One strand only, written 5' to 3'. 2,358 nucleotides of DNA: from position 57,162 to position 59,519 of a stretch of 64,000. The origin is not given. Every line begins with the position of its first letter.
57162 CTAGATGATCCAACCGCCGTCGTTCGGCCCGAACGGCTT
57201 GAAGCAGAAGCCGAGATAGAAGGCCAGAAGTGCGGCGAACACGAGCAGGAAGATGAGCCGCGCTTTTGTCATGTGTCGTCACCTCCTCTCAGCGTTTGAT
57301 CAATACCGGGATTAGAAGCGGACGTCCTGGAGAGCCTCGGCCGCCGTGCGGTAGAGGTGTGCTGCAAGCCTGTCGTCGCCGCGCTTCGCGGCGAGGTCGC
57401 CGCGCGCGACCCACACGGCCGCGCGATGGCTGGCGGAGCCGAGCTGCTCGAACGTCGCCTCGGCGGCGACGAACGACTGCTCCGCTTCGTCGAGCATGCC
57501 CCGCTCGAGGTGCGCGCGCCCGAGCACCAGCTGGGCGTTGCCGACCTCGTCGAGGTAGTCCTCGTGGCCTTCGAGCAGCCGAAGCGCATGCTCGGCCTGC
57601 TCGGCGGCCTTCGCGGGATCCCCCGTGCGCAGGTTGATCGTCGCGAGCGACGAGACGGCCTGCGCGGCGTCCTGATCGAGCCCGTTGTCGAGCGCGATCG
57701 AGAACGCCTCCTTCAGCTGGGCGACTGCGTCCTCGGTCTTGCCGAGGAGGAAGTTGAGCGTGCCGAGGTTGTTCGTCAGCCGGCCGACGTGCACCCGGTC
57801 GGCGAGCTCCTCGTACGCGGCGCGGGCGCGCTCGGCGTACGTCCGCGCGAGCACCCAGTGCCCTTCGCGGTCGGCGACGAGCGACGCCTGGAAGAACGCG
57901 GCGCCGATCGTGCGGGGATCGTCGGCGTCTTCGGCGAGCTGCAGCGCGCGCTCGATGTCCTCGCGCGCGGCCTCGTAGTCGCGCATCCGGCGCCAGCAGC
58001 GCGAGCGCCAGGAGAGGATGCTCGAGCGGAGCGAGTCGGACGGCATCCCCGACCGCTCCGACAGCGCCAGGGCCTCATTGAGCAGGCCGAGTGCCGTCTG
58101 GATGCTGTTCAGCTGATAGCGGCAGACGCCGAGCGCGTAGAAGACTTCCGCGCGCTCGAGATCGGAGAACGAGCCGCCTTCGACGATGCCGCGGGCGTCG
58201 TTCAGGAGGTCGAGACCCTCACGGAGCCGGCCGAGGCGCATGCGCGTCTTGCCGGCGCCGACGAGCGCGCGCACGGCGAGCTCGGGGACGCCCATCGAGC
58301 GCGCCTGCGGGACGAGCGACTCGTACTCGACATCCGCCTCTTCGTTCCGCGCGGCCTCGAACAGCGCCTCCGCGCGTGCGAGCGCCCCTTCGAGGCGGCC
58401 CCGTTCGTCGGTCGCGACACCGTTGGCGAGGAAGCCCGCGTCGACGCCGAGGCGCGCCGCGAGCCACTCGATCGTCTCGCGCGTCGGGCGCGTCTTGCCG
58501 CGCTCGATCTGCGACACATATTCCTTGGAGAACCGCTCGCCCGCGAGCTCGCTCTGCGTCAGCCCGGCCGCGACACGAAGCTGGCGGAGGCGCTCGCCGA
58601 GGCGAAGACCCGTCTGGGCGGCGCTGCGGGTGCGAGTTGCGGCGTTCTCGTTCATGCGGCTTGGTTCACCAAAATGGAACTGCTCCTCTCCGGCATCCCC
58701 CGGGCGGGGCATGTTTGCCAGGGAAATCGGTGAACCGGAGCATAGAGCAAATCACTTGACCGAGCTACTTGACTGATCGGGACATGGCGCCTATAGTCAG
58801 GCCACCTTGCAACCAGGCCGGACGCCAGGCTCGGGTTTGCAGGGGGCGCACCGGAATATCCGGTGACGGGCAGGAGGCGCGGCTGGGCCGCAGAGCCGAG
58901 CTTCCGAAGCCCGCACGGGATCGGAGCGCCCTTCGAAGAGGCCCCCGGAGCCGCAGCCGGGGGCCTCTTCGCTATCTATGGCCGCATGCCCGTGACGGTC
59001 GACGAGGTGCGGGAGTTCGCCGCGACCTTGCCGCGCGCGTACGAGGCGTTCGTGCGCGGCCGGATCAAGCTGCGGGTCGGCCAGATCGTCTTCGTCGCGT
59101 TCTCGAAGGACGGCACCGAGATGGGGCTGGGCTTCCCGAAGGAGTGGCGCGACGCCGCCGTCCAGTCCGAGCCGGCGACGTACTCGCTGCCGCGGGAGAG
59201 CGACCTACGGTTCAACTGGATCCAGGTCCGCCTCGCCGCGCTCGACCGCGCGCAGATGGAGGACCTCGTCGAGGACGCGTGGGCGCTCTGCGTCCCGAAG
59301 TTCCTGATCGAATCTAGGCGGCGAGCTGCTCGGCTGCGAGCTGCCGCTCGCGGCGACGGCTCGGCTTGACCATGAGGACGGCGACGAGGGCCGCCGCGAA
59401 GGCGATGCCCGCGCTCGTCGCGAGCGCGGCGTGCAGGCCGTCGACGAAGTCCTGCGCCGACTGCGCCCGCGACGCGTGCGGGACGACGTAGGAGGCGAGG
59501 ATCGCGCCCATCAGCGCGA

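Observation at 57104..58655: Locus 2: paralogous HTH-TPR regulator followed 37 nt downstream by a 36-aa sORF with a very strong RBS (plcR/papR-like order)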

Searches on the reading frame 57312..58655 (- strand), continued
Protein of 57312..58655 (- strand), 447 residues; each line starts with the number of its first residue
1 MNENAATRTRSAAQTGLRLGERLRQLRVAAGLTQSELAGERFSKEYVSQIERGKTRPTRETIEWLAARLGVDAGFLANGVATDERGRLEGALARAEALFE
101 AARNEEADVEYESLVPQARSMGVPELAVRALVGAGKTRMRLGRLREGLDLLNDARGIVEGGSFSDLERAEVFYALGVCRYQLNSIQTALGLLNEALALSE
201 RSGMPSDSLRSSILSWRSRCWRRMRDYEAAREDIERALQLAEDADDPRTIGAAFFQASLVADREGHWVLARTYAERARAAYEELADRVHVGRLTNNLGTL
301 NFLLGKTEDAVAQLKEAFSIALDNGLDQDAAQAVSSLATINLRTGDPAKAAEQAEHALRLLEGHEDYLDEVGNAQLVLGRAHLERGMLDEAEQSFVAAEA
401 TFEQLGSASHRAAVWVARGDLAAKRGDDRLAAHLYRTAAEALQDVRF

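Call 47: fold_search(model_id=the predicted structure, library=pdb)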
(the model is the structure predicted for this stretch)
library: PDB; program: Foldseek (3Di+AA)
matches with E <= 10: 1777; with E <= 0.001: 412
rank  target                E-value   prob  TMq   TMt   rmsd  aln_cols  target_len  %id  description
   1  4g2v_A                1.8e-09  1.00  0.53  0.70   5.5       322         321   20  Structure complex of LGN binding with FRMPD1 (released 2013-01-23)
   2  8chy                  3.4e-09  1.00  0.37  0.55   8.0       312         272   22  Crystal structure of an 8-repeat consensus TPR superhelix with Zinc. (released 2024-02-21)
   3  5a7d_H                4.0e-09  1.00  0.48  0.59   6.7       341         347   20  Tetrameric assembly of LGN with Inscuteable (released 2016-08-03)
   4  9qhb                  4.0e-09  1.00  0.41  0.61   6.6       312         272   23  Crystal structure of 16-repeat CTPR protein with eliminated coordination sites (released 2025-10-22)
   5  4a1s_A                5.1e-09  1.00  0.52  0.64   5.8       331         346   19  Crystallographic structure of the Pins:Insc complex (released 2012-03-28)
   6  4wne_A                5.8e-09  1.00  0.56  0.74   5.1       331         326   18  Crystal structure of the TPR domain of LGN in complex with Frmpd4/Preso1 at 2.0 Angstrom resolution (released 2015-09-16)
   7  5a7d_F                6.5e-09  1.00  0.48  0.59   6.8       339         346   19  Tetrameric assembly of LGN with Inscuteable (released 2016-08-03)
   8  5a7d_C                6.7e-09  1.00  0.49  0.60   6.5       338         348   20  Tetrameric assembly of LGN with Inscuteable (released 2016-08-03)
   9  5a7d_D                7.6e-09  1.00  0.49  0.61   6.5       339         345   19  Tetrameric assembly of LGN with Inscuteable (released 2016-08-03)
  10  4wnd_A                8.6e-09  1.00  0.57  0.75   4.7       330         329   18  Crystal structure of the TPR domain of LGN in complex with Frmpd4/Preso1 at 1.5 Angstrom resolution (released 2015-09-16)
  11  4wng_A                9.3e-09  1.00  0.57  0.75   4.9       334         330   18  Crystal structure of the TPR domain of LGN in complex with Frmpd4/Preso1 at 2.1 Angstrom resolution (released 2015-09-16)
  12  4a1s_B                1.0e-08  1.00  0.51  0.64   5.9       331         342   19  Crystallographic structure of the Pins:Insc complex (released 2012-03-28)
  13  7t7t_A                1.1e-08  1.00  0.48  0.47  15.5       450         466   14  Structure of TSK/BRU1 bound to histone H3.1 (released 2022-03-30)
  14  5a6c_B                1.2e-08  1.00  0.57  0.68   4.5       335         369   18  Concomitant binding of Afadin to LGN and F-actin directs planar spindle orientation (released 2015-12-30)
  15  5a7d_B                1.4e-08  1.00  0.49  0.59   6.5       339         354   19  Tetrameric assembly of LGN with Inscuteable (released 2016-08-03)
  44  3u3w_A                4.6e-07  1.00  0.43  0.65   9.0       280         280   14  Crystal Structure of Bacillus thuringiensis PlcR in complex with the peptide PapR7 and DNA (released 2013-01-09)
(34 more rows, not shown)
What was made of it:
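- On RRNPP quorum-sensing systems: Foldseek ranks LGN/Pins and designed TPRs first, with RapJ at rank 41 and PlcR at rank 44 (call 47).
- Closest known: PlcR-PapR and NprR-NprX. Same: Foldseek matches PlcR-PapR7-DNA (3u3w, E 4.6e-7, TMt 0.65; call 47).
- RapJ-PhrC and PlcR-PapR7-DNA are also significant matches (call 47). Foldseek ranks generic TPR proteins far above Rap and PlcR (call 47).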

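Call 71: search_protein_representatives(alignment_id=A3)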
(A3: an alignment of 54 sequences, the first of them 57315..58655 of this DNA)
Query: 54 sequences, 448 profile positions. Proteins with E-value up to 0.001 (for the whole library): 110313; up to 1e-10: 12682; up to 1e-30: 605. The best 150 are listed.
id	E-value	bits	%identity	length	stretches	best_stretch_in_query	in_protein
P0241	1.7e-156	538.3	-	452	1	9-448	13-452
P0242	9.4e-153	525.9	-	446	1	9-448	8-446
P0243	6.2e-128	444.1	-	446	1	18-445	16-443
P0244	2.8e-126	438.7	-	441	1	20-443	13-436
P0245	1.3e-122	426.6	-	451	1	11-448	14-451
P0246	4.9e-122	424.7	-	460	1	19-441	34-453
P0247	2.2e-120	419.2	-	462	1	1-447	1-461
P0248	5.0e-118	411.5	-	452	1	9-448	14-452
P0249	2.4e-116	406.0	-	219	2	9-126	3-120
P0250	9.8e-110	384.1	-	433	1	18-444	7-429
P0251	1.6e-109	383.4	-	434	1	14-444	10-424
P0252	1.1e-107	377.4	-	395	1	85-448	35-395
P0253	2.6e-103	363.0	-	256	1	8-248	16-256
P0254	3.1e-100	352.8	-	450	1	16-447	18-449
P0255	4.6e-100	352.3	-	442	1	10-444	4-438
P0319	1.5e-62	228.6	-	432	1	19-441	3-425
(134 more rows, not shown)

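Call 73: find_homologous_proteins(query=P0319, max_evalue=1e-20)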
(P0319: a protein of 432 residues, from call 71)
Query P0319 (432 aa): 73 proteins with E <= 1e-20 among 8000 candidates.
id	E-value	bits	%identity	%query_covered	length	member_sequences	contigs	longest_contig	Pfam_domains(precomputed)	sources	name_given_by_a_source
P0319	6.2e-272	919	100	100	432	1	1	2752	PF12844.14,PF13414.13,PF17874.8,PF00515.35,PF01381.29,PF13424.13,PF14938.13,PF13428.13,PF13181.13,PF13560.13,PF07719.24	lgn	-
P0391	5.9e-214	729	78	100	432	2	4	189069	PF12844.14,PF17874.8,PF00515.35,PF01381.29,PF13424.13,PF13560.13,PF07719.24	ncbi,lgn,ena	-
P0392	2.9e-207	707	75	100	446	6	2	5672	PF17874.8,PF00515.35,PF01381.29,PF13424.13,PF14938.13,PF13181.13,PF13560.13,PF07719.24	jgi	-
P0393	2.0e-184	631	70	100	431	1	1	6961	PF17874.8,PF01381.29,PF13424.13,PF07719.24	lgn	-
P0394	4.3e-183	627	70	99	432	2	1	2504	PF07721.21,PF17874.8,PF00515.35,PF01381.29,PF13424.13,PF14938.13,PF13432.13,PF13181.13,PF13560.13,PF07719.24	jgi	jgi:tetratricopeptide (TPR) repeat protein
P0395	1.3e-181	622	68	100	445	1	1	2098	PF17874.8,PF00515.35,PF01381.29,PF13424.13,PF14938.13,PF13181.13,PF13560.13,PF07719.24,PF13374.13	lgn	-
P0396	4.1e-180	617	70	100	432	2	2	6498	PF17874.8,PF00515.35,PF01381.29,PF13424.13,PF14938.13,PF13432.13,PF13181.13,PF07719.24,PF13374.13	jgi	jgi:tetratricopeptide (TPR) repeat protein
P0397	6.4e-177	607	68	100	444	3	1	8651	PF13414.13,PF17874.8,PF00515.35,PF01381.29,PF13424.13,PF13428.13,PF13181.13,PF07719.24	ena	-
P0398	2.1e-172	592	65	100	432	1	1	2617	PF00515.35,PF01381.29,PF13424.13,PF13560.13,PF07719.24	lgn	-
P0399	8.6e-172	590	65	100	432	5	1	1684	PF17874.8,PF00515.35,PF01381.29,PF13424.13,PF13560.13,PF07719.24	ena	-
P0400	3.0e-171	588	66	100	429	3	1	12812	PF17874.8,PF00515.35,PF01381.29,PF13424.13,PF14938.13,PF13428.13,PF13181.13,PF13560.13,PF07719.24,PF13374.13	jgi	jgi:tetratricopeptide (TPR) repeat protein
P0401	1.7e-170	586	65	100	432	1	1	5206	PF17874.8,PF00515.35,PF01381.29,PF13424.13,PF13560.13,PF07719.24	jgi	jgi:tetratricopeptide (TPR) repeat protein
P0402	4.6e-170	584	64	100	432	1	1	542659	PF17874.8,PF00515.35,PF01381.29,PF13424.13,PF13560.13,PF07719.24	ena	-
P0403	1.7e-169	582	65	99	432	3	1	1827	PF12844.14,PF17874.8,PF00515.35,PF01381.29,PF13424.13,PF13176.13,PF14938.13,PF13181.13,PF13560.13,PF07719.24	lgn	-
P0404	7.9e-169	580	65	100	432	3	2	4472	PF12844.14,PF17874.8,PF00515.35,PF01381.29,PF13424.13,PF13560.13,PF07719.24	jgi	jgi:transcriptional regulator with XRE-family HTH domain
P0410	6.2e-124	432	55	95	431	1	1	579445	PF17874.8,PF00515.35,PF01381.29,PF13424.13,PF07719.24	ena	-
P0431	6.3e-58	215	36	98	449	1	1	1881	PF17874.8,PF00515.35,PF13424.13,PF13432.13,PF13181.13,PF07719.24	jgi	jgi:HTH-type transcriptional regulator, quorum sensing regulator NprR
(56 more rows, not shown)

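Call 74: find_encoding_contigs(protein=P0391, flank=3000, max_places=2)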
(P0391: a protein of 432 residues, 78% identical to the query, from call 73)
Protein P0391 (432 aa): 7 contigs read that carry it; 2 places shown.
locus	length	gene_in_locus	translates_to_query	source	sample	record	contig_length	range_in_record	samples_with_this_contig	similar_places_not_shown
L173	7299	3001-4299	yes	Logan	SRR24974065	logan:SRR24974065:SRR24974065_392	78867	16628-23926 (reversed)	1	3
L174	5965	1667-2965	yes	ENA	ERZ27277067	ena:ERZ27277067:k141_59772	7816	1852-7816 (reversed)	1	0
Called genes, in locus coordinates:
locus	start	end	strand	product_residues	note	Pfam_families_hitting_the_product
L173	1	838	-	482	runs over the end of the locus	-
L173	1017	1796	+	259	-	PF19567:CpsB_CapC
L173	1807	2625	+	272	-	PF04203:Sortase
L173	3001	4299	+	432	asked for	PF01381:HTH_3, PF12844:HTH_19 (faint), PF13560:HTH_31, PF00515:TPR_1 (faint), PF07719:TPR_2 (faint), PF17874:TPR_MalT (weak), PF13424:TPR_12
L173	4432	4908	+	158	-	PF12802:MarR_2, PF01047:MarR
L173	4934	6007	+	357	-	PF00348:polyprenyl_synt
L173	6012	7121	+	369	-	PF08240:ADH_N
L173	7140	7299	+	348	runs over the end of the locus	PF08240:ADH_N, PF16912:Glu_dehyd_C, PF00107:ADH_zinc_N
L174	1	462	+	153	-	?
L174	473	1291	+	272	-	PF04203:Sortase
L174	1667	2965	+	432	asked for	PF01381:HTH_3, PF12844:HTH_19 (faint), PF13560:HTH_31, PF00515:TPR_1 (faint), PF07719:TPR_2 (faint), PF17874:TPR_MalT (weak), PF13424:TPR_12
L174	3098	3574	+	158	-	PF12802:MarR_2, PF01047:MarR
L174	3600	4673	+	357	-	PF00348:polyprenyl_synt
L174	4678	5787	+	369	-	PF08240:ADH_N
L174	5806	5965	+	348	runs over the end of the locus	PF08240:ADH_N, PF16912:Glu_dehyd_C, PF00107:ADH_zinc_N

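Call 75: find_encoding_contigs(protein=P0410, flank=3000, max_places=2)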
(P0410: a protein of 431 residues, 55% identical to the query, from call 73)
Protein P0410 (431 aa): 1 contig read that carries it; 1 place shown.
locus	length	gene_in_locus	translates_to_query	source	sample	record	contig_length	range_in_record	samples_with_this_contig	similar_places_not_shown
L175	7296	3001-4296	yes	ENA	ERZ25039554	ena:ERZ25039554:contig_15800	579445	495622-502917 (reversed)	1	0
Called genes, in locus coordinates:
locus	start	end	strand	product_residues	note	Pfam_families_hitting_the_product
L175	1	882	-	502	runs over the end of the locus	-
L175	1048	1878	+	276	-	PF19567:CpsB_CapC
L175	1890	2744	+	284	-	PF04203:Sortase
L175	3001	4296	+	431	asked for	PF01381:HTH_3 (weak), PF07719:TPR_2 (faint), PF00515:TPR_1 (faint), PF13424:TPR_12 (weak), PF17874:TPR_MalT (weak)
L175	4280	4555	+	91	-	PF09851:SHOCT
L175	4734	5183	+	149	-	PF22381:Staph_reg_Sar_Rot, PF12802:MarR_2, PF01047:MarR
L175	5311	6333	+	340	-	PF00348:polyprenyl_synt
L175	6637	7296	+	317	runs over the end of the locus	PF00107:ADH_zinc_N (weak)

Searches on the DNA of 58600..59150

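Call 41: search_rna_families(source=window, start=58600, end=59150, threshold=evalue, max_evalue=10, show_alignments=2)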
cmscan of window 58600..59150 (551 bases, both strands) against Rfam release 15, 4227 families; matches with E-value up to 10: 9.
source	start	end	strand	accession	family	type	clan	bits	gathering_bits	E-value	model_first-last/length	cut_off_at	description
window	58922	58984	+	RF00959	mir-612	Gene; miRNA;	-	21.6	100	0.18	1-86/86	no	mir-612 microRNA precursor family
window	58905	58974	+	RF01066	6C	Cis-reg;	-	17.8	47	7.6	1-75/75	no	6C RNA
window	58600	58657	-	RF02242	Xoo5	Gene; sRNA;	-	16.1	50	1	1-58/124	3'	Xanthomonadaceae sRNA Xoo5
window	58825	58903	-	RF03801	mir-7143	Gene; miRNA;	-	14.9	90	4.5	1-61/61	no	mir-7143 microRNA precursor family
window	58933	58971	-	RF04018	mir-5316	Gene; miRNA;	-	14.7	70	4.1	19-72/89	no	mir-5316 microRNA precursor family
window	58856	58980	+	RF02870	ncS035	Gene; sRNA;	-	14.4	79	0.66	1-168/168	no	Burkholderia sRNA 35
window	58687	58732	+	RF02136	HTT-AS1_3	Gene; lncRNA;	-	13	70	6.1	1-60/60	no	HTT antisense RNA 1 conserved region 3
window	59089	59150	-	RF01752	psaA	Cis-reg;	-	11.8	50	2.7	136-197/197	5'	psaA RNA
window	58938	58987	+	RF02133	HOXB13-AS1_2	Gene; lncRNA;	-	10.9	40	6.7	1-81/81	no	HOXB13 antisense RNA 1 conserved region 2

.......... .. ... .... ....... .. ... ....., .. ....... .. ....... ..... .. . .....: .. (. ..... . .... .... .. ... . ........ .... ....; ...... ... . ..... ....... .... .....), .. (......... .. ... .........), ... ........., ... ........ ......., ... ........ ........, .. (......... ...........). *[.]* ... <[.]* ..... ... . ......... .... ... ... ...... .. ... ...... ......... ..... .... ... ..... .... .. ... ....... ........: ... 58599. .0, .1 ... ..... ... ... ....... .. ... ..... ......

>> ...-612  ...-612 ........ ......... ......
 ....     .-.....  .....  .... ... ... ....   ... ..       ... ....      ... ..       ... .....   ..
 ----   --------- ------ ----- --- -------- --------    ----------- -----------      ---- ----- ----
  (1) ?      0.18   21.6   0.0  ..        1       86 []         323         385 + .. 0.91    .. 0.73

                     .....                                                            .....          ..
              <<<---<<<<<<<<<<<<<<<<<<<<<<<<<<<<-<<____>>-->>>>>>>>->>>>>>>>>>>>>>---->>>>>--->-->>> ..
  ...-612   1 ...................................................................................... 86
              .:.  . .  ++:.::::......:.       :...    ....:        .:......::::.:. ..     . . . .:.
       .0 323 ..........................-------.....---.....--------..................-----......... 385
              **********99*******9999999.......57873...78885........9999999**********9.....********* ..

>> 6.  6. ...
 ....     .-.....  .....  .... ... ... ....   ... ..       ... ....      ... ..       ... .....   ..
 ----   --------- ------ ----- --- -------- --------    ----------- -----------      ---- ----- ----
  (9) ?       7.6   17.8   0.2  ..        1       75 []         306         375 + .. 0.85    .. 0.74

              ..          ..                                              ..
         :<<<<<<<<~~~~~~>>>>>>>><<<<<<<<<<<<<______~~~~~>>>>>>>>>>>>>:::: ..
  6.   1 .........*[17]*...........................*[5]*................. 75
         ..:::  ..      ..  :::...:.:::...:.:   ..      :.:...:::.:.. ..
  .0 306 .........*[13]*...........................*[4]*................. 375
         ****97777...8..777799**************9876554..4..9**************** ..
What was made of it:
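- On Known RNA families (Rfam 15), for the adjacent sRNA: Only noise at E <= 10 over 58600-59150 (call 41).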

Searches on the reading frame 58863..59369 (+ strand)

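Call 50: search_protein_families(library=pfam, proteins=[window:58863-59369:+], max_evalue=0.0001)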
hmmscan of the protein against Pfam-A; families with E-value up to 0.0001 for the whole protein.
window:58863-59369:+ (168 aa): 1 family
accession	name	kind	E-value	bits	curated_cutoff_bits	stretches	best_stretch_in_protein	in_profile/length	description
PF04237.18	YjbR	-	6.3e-08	33.6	30.1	1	55-142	2-88/88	YjbR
